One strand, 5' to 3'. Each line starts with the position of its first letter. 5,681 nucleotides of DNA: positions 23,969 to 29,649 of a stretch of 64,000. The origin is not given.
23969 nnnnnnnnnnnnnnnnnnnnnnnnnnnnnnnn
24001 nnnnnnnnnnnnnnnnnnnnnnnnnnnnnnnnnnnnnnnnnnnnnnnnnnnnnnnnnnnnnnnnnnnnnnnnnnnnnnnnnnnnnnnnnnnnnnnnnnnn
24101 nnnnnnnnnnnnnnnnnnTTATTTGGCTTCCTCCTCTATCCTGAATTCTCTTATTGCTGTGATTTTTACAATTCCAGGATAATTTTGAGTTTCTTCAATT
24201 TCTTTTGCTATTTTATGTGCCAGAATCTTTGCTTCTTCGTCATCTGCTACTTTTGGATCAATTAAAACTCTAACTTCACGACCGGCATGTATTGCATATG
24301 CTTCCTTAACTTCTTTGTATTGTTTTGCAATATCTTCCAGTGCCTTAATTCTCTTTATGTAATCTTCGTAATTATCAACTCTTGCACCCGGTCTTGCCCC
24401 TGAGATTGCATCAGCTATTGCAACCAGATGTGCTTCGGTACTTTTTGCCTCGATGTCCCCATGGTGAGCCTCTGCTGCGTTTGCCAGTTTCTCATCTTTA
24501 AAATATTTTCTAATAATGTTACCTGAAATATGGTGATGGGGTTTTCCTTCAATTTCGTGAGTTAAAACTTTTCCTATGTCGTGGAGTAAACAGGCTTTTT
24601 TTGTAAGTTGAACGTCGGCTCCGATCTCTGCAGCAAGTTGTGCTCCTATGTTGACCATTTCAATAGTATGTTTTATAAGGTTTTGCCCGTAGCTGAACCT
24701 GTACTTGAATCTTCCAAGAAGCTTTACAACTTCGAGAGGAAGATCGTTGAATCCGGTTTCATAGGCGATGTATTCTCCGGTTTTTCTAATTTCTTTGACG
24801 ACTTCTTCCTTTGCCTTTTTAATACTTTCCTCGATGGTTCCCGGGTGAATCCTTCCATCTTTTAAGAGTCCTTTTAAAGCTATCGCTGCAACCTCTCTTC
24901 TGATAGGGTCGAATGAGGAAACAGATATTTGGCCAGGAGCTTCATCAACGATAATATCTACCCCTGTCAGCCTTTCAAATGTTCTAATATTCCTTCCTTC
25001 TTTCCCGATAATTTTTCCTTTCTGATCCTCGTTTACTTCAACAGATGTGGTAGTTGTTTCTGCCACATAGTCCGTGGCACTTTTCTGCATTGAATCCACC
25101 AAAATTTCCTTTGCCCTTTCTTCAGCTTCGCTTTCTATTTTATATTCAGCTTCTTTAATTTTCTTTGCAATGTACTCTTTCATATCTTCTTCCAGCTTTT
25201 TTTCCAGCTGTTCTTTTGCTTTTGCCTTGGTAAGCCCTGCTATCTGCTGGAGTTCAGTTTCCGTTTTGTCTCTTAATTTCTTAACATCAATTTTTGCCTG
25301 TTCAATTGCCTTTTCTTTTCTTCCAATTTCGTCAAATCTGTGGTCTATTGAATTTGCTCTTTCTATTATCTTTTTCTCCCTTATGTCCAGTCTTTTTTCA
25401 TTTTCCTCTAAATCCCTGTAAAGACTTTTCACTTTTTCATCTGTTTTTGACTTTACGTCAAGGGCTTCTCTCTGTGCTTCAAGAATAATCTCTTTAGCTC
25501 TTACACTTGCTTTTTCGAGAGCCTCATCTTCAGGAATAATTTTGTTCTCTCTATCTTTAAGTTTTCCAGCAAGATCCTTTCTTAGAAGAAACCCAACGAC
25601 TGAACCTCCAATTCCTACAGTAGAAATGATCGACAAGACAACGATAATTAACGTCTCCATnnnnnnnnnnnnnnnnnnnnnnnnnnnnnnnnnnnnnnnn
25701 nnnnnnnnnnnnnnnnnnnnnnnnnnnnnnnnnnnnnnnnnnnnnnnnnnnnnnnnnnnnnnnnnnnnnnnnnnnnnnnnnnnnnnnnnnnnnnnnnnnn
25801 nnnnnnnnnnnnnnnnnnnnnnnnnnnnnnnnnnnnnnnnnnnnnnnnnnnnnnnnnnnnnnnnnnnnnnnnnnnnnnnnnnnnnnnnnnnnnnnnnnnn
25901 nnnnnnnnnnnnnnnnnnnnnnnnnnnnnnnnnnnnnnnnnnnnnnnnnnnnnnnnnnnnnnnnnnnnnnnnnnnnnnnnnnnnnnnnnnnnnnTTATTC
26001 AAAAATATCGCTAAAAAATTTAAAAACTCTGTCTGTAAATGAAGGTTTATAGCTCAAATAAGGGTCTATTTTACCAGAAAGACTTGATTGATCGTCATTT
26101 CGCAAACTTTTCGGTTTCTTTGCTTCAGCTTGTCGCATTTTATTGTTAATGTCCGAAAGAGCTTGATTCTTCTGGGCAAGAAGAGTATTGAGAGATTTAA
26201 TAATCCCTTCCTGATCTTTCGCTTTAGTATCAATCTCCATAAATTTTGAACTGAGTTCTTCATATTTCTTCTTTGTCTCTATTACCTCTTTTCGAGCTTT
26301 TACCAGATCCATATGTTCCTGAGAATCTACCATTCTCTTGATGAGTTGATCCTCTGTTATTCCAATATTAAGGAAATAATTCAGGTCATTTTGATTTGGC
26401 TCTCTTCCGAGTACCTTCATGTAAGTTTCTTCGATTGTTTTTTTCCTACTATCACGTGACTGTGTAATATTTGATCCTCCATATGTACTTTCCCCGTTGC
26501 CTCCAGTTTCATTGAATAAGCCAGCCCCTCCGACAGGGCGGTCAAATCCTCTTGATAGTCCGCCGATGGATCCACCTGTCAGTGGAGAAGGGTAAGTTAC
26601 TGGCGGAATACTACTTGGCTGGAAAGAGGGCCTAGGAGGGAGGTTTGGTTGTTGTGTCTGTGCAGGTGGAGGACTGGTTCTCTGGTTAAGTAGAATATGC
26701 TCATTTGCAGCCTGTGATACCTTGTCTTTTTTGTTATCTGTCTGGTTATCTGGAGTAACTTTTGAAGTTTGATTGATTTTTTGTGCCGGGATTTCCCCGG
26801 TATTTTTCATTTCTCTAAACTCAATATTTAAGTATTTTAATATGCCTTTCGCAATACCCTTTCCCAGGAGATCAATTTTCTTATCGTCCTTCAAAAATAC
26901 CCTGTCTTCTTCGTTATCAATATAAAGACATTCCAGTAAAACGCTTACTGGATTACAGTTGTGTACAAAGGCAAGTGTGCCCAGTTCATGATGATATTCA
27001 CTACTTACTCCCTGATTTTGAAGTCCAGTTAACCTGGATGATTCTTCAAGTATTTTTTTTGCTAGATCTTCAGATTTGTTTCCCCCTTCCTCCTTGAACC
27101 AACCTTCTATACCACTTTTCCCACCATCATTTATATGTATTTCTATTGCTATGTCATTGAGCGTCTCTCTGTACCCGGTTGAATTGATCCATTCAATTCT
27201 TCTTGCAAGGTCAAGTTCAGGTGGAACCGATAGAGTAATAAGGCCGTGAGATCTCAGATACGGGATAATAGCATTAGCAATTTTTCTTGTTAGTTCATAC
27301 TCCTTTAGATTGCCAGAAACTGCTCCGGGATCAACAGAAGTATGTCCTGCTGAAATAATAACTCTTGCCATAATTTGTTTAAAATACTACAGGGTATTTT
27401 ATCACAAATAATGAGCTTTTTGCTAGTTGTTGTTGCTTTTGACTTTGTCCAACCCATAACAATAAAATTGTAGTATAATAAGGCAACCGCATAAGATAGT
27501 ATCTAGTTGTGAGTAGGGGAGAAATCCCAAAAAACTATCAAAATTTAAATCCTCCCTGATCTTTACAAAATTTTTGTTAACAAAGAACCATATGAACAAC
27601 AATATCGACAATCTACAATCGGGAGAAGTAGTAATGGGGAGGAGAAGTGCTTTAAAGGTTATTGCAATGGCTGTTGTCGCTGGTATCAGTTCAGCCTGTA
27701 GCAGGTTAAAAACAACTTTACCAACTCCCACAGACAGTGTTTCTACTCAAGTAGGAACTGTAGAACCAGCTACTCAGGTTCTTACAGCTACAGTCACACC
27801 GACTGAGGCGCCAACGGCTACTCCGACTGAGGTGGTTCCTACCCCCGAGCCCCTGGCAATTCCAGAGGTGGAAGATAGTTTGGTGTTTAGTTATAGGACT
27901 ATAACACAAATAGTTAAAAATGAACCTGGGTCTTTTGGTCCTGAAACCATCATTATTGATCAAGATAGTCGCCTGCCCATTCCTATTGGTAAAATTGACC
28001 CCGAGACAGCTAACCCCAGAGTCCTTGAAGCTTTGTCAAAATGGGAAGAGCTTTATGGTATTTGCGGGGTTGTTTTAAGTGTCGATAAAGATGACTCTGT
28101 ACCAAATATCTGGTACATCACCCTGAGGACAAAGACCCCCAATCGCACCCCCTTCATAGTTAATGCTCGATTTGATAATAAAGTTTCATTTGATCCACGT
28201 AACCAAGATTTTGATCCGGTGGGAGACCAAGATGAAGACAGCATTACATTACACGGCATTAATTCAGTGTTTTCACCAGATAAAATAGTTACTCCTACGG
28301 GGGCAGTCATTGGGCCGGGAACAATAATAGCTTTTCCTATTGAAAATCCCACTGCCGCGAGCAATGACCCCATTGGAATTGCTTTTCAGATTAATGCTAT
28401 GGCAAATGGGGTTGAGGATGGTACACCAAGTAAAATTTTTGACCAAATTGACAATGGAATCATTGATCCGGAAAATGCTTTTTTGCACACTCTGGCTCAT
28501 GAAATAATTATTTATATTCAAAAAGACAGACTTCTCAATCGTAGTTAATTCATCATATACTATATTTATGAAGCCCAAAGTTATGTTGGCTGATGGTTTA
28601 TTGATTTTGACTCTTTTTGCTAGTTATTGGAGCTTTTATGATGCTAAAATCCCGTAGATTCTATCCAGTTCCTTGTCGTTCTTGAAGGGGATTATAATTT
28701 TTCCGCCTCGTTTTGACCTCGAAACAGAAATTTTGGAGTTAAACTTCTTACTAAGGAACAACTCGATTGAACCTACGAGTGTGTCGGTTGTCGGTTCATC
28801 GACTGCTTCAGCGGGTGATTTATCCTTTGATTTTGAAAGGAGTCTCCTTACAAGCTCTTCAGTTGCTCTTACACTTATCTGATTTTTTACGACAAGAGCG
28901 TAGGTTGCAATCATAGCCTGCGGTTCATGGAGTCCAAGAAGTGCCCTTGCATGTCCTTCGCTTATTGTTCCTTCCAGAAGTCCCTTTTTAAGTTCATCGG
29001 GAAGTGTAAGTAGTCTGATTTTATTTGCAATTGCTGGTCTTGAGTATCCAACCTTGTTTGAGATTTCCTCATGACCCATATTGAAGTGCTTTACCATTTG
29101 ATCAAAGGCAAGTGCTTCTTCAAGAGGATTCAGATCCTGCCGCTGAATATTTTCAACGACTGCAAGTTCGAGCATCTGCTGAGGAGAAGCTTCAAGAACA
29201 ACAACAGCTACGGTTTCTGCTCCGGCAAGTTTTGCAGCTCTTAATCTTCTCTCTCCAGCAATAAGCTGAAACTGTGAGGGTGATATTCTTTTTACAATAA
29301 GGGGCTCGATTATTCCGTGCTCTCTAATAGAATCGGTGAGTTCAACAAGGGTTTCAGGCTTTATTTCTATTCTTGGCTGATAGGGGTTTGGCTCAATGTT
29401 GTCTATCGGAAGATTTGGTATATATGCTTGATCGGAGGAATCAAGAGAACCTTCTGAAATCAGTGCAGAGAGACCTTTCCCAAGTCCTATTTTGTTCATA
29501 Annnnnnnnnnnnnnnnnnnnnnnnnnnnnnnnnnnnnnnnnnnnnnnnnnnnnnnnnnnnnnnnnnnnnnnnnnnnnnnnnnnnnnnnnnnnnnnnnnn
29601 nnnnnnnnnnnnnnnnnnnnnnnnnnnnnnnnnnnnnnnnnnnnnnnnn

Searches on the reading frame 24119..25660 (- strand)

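Call 68: search_protein_families(library=pfam, proteins=[window:24119-25660:-], max_evalue=0.0001)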
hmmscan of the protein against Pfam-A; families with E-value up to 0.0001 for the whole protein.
window:24119-25660:- (513 aa): 4 families
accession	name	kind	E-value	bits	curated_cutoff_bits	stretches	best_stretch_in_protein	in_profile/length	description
PF12072.13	RNase_Y_N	-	1.2e-23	84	32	1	6-198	3-201/201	RNase Y N-terminal region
PF01966.28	HD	-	8.2e-18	65.2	22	1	329-420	2-114/116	HD domain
PF00013.35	KH_1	-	1.3e-07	31.7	21.5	1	204-252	1-54/66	KH domain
PF13083.13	KH_KhpA-B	-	7.6e-05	23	32.1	0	183-226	8-52/73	KhpA/KhpB, KH domain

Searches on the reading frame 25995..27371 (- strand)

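Call 68: search_protein_families(library=pfam, proteins=[window:25995-27371:-], max_evalue=0.0001)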
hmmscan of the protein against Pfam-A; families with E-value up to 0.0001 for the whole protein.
window:25995-27371:- (458 aa): 1 family
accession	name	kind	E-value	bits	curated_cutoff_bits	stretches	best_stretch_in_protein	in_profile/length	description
PF01520.23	Amidase_3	-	2.5e-25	90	27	1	4-178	1-173/174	N-acetylmuramoyl-L-alanine amidase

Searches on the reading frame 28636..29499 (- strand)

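Call 68: search_protein_families(library=pfam, proteins=[window:28636-29499:-], max_evalue=0.0001)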
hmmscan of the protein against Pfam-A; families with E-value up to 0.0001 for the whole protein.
window:28636-29499:- (287 aa): 2 families
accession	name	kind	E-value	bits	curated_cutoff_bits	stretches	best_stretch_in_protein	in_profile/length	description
PF17762.8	HTH_ParB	-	3.1e-33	114.4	22.6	1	121-220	1-100/102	ParB HTH domain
PF02195.25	ParB_N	-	4.7e-28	97.5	26.3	1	29-119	5-95/95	ParB N-terminal domain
